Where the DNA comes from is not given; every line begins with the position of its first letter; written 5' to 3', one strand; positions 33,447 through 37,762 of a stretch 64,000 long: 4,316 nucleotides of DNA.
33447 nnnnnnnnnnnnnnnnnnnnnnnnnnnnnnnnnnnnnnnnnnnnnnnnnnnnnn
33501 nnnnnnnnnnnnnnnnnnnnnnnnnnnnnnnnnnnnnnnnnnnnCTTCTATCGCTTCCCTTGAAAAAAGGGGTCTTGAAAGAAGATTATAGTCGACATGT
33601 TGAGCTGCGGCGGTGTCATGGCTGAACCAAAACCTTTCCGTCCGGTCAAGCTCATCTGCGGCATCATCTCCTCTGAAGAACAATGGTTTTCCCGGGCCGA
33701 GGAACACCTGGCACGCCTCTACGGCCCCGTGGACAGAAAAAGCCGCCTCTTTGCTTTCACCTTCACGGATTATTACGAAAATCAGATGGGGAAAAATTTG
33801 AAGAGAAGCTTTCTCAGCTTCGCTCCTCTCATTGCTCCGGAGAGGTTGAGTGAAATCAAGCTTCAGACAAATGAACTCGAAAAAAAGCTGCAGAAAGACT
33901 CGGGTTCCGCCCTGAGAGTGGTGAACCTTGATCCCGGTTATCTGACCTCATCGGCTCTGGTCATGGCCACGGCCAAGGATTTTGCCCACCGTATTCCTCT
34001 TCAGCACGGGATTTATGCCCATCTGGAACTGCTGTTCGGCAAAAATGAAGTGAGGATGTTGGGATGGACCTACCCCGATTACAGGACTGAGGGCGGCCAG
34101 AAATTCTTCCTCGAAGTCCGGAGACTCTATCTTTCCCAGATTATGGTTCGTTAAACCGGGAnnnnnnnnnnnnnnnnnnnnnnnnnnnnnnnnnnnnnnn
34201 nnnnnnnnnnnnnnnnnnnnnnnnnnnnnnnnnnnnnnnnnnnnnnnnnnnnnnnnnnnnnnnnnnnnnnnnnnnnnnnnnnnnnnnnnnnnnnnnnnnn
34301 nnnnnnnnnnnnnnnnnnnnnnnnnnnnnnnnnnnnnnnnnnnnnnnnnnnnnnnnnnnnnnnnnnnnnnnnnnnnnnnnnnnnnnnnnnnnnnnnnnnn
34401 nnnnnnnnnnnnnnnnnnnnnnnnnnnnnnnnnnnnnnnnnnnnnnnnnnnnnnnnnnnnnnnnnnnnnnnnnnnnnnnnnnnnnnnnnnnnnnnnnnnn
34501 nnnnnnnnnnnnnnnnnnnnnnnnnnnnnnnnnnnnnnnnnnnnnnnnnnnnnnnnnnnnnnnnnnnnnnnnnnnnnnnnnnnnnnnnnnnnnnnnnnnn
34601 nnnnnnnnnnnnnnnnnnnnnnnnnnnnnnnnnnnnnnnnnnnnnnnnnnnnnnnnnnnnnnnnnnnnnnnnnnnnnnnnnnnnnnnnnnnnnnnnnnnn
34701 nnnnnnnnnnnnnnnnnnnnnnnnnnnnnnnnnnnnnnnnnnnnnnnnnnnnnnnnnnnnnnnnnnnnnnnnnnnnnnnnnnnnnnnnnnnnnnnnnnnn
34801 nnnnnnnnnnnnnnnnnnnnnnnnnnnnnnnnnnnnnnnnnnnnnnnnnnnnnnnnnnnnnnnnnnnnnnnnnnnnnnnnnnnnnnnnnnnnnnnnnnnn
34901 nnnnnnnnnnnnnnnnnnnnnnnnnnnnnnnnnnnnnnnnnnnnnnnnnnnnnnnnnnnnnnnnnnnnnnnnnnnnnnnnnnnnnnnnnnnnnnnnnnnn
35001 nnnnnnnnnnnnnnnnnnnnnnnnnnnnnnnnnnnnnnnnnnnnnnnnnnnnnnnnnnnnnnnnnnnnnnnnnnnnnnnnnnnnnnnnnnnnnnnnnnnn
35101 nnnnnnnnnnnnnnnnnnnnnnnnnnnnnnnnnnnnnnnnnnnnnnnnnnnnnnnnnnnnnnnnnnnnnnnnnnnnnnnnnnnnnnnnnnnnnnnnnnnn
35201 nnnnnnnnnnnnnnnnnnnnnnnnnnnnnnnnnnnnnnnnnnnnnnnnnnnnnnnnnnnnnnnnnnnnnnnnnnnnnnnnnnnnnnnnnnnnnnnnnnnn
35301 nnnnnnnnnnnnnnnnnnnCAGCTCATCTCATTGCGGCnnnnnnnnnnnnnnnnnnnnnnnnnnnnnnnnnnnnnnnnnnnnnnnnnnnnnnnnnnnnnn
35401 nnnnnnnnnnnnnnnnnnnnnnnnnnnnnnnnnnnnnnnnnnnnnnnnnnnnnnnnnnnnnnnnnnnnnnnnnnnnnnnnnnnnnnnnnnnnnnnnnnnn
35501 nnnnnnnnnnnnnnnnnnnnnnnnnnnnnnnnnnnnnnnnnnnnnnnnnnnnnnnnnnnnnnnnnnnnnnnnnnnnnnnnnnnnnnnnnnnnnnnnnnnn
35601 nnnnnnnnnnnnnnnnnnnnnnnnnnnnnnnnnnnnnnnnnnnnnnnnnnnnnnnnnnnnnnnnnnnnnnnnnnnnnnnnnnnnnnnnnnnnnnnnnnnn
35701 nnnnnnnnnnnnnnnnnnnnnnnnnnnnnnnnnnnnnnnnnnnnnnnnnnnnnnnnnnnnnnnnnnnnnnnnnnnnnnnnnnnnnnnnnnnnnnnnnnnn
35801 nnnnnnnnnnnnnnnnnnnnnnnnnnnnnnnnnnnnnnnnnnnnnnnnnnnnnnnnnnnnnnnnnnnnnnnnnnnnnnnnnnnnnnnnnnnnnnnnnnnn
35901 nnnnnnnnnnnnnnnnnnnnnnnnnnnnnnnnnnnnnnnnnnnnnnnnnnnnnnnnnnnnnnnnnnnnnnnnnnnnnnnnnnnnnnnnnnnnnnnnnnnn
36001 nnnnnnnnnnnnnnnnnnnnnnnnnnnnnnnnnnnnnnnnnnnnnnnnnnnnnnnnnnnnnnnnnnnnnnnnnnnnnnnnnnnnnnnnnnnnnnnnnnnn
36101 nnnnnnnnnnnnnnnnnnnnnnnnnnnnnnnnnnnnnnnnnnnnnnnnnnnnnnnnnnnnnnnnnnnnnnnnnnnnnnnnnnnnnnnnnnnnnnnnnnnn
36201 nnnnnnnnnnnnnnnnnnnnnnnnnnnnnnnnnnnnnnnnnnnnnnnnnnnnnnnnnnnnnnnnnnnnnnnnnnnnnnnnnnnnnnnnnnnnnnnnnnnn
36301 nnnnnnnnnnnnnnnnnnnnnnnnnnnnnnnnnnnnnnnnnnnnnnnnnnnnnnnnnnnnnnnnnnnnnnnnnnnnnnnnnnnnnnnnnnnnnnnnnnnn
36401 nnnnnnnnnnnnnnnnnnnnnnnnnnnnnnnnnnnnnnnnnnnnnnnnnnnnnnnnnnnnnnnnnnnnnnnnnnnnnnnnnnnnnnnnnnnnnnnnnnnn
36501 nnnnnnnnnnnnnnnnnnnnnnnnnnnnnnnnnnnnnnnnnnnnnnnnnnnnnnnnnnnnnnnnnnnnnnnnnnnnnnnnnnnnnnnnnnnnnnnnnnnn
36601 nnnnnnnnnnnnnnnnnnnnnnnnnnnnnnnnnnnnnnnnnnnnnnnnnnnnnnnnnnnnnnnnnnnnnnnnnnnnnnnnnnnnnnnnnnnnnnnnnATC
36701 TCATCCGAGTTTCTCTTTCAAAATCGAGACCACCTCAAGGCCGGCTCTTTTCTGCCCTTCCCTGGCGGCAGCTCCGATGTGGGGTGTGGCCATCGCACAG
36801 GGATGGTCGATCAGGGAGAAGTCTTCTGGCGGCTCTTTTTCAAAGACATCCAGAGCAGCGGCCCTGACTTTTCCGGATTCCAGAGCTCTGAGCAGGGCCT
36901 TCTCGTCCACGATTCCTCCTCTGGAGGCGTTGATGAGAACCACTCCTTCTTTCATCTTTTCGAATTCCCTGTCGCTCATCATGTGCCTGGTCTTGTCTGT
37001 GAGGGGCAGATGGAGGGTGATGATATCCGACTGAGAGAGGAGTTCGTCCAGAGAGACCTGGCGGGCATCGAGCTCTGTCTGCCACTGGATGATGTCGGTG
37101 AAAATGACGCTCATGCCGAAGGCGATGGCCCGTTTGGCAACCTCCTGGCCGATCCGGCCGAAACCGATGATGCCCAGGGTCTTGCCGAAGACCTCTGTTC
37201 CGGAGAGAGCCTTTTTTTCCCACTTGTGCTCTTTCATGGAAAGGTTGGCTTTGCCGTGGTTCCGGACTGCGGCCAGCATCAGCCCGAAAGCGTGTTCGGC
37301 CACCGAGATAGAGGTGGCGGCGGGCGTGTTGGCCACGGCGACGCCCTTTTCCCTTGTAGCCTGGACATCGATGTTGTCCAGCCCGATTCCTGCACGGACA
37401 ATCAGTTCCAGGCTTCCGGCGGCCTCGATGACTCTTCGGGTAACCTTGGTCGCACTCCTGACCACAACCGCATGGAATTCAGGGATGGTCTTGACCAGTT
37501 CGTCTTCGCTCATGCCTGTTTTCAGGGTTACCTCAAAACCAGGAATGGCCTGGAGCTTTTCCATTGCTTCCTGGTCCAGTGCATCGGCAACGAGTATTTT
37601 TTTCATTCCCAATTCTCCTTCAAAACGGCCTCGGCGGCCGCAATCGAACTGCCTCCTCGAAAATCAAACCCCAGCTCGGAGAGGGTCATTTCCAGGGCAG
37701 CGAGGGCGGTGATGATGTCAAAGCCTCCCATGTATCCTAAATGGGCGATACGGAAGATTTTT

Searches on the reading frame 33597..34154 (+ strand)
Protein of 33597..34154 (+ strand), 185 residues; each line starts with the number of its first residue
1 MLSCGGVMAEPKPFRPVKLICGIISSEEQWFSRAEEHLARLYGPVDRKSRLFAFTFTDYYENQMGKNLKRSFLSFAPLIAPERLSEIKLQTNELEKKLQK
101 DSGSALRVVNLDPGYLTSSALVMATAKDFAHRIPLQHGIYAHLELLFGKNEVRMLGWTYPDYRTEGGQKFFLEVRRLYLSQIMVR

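Call 5: search_protein_families(library=pfam, proteins=[window:33597-34154:+], max_evalue=0.01)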
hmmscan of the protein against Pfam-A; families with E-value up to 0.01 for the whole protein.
window:33597-34154:+ (185 aa): 1 family
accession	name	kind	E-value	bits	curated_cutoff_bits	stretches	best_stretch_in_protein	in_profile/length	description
PF14385.11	DUF4416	-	1.1e-54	185.2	27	1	16-178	2-162/162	Domain of unknown function (DUF4416)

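Call 6: search_protein_families(library=ncbifam, proteins=[window:33597-34154:+], max_evalue=0.01)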
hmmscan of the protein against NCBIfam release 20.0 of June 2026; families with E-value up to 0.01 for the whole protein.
window:33597-34154:+ (185 aa): 0 families

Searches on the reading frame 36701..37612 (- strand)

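Call 43: search_protein_families(library=pfam, proteins=[window:36701-37612:-], max_evalue=0.001)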
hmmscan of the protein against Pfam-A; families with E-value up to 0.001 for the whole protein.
window:36701-37612:- (303 aa): 5 families
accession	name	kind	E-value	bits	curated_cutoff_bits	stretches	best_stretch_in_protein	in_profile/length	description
PF02826.25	2-Hacid_dh_C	-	5.2e-63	212.1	25.1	1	109-280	1-178/178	D-isomer specific 2-hydroxyacid dehydrogenase, NAD binding domain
PF00389.36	2-Hacid_dh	-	1.6e-31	109.2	24.6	1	6-295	1-117/134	D-isomer specific 2-hydroxyacid dehydrogenase, catalytic domain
PF03446.21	NAD_binding_2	-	0.00013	22.5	21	1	146-249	2-112/161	NAD binding domain of 6-phosphogluconate dehydrogenase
PF03807.23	F420_oxidored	-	0.00057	20.9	21.6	0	146-208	2-73/94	NADP oxidoreductase coenzyme F420-dependent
PF00670.27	AdoHcyase_NAD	-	0.00069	20.2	27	0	142-229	22-109/162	S-adenosyl-L-homocysteine hydrolase, NAD binding domain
